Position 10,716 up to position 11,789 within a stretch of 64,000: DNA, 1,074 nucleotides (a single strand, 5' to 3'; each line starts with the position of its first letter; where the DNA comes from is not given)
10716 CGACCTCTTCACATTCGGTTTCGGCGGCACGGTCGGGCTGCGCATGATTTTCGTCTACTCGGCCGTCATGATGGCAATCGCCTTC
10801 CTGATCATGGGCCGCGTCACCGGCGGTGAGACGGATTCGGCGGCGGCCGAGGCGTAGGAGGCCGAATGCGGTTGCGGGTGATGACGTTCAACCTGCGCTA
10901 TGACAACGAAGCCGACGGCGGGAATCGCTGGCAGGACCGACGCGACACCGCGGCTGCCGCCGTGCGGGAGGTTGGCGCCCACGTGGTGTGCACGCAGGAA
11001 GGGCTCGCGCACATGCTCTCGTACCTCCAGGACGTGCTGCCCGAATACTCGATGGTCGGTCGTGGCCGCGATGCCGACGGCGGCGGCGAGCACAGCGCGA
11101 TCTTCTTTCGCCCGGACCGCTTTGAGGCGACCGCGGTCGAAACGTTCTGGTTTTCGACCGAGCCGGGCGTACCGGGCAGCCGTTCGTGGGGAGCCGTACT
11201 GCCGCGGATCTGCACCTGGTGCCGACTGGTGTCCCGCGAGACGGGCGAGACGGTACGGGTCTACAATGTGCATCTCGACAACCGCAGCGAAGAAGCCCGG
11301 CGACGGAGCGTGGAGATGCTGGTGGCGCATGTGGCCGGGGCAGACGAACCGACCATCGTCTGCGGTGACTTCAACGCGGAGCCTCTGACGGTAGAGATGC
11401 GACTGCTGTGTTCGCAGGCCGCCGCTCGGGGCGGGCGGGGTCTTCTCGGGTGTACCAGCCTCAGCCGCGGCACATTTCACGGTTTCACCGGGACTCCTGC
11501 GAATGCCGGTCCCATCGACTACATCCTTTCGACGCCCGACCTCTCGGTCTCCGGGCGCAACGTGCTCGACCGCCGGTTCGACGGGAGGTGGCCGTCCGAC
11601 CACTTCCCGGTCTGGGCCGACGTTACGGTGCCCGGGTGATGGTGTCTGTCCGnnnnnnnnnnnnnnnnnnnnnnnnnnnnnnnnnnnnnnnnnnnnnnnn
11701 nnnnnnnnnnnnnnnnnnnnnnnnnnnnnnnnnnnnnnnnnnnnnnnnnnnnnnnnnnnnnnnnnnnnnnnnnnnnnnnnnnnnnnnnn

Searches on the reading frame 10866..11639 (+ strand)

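Call 7: search_protein_families(library=pfam, proteins=[window:10866-11639:+], max_evalue=0.00001)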
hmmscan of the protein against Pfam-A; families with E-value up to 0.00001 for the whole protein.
window:10866-11639:+ (257 aa): 1 family
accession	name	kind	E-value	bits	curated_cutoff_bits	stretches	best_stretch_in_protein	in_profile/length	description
PF03372.29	Exo_endo_phos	-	2.5e-19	70.3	24.5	1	6-246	1-225/225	Endonuclease/Exonuclease/phosphatase family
